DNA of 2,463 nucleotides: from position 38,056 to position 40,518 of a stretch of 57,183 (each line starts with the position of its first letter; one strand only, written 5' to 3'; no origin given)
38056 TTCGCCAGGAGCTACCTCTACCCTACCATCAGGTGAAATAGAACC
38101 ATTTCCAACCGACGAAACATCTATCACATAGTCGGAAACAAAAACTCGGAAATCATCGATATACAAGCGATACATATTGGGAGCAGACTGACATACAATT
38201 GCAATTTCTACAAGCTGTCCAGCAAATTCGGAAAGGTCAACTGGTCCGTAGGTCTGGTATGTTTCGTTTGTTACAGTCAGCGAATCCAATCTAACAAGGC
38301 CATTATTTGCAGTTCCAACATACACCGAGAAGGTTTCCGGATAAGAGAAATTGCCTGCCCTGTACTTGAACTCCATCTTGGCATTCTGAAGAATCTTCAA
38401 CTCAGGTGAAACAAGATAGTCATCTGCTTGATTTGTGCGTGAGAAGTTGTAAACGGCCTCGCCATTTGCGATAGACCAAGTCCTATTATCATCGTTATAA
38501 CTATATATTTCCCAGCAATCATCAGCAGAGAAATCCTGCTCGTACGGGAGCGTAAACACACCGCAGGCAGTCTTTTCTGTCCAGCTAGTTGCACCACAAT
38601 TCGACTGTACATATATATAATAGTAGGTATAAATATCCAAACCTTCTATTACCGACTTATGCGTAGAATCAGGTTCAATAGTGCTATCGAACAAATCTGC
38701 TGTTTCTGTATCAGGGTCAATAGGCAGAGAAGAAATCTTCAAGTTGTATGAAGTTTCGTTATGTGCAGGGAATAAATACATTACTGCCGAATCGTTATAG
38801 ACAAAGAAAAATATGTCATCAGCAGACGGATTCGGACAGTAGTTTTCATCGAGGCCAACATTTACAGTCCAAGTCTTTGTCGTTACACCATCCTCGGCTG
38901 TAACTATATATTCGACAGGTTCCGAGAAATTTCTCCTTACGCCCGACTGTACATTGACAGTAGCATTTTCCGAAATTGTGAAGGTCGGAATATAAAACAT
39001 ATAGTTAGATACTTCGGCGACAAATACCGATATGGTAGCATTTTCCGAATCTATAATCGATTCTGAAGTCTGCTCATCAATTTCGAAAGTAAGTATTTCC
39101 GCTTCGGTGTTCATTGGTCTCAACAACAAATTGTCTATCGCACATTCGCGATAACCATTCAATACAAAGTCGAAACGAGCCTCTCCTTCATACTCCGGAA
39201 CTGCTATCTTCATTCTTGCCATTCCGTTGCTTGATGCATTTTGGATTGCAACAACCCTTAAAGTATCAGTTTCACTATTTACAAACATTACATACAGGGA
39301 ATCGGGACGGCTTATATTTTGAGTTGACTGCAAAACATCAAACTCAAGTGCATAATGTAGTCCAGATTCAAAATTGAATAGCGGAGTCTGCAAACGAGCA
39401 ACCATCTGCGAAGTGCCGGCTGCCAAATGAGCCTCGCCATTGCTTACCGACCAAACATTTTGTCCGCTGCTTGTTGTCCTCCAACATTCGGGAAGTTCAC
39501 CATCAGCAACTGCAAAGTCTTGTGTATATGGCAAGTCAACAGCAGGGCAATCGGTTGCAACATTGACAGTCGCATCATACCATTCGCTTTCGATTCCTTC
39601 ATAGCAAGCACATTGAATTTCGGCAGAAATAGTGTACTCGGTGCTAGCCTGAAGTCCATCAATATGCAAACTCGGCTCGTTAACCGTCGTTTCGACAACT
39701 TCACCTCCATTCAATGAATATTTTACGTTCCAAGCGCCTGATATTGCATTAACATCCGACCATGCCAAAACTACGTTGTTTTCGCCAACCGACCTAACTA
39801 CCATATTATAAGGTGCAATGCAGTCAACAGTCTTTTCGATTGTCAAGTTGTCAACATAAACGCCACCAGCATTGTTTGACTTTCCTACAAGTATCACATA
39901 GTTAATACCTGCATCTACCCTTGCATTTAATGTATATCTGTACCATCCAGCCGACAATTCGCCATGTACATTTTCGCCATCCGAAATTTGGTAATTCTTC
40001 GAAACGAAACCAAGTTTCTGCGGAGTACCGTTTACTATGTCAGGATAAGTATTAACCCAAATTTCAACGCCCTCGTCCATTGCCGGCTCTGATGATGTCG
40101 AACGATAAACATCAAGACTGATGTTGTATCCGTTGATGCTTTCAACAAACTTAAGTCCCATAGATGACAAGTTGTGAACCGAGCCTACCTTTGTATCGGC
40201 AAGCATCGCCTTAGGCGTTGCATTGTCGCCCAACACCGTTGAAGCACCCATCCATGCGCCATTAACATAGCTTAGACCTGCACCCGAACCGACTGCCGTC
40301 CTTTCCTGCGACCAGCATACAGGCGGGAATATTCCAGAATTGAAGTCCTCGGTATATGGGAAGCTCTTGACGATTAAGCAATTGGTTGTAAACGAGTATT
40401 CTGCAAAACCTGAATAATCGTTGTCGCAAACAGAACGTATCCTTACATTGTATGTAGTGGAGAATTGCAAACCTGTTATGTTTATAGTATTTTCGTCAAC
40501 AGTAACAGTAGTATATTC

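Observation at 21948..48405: Two back-to-back giant T9SS cargo genes (4267 aa type-B CTD, about 4200 aa type-A CTD) fill 26 kb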

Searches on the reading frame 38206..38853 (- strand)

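Call 46: search_protein_families(library=pfam, proteins=[window:38206-38853:-], max_evalue=0.01)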
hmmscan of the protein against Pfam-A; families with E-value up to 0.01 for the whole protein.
window:38206-38853:- (216 aa): 1 family
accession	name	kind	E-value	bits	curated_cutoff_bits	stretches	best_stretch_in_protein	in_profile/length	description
PF07675.18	Cleaved_Adhesin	-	0.0047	17.3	21.4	1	130-185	42-105/174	Cleaved Adhesin Domain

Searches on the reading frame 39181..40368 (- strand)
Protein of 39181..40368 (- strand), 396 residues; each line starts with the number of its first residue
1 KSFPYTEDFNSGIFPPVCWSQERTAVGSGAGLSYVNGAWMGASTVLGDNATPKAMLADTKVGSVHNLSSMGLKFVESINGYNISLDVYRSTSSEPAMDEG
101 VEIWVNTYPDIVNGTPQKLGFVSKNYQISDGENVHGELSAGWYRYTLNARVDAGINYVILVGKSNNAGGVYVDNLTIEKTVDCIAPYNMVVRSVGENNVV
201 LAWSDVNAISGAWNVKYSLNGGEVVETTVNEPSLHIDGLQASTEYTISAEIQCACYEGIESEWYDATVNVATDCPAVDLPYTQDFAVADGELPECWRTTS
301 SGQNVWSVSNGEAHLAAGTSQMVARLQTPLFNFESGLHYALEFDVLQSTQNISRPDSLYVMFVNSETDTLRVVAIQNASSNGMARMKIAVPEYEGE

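Call 46: search_protein_families(library=pfam, proteins=[window:39181-40368:-], max_evalue=0.01)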
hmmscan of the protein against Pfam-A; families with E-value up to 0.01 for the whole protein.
window:39181-40368:- (396 aa): 1 family
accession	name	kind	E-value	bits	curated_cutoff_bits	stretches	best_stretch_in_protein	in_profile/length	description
PF00041.27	fn3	-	1.7e-06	28.6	25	1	185-263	2-80/84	Fibronectin type III domain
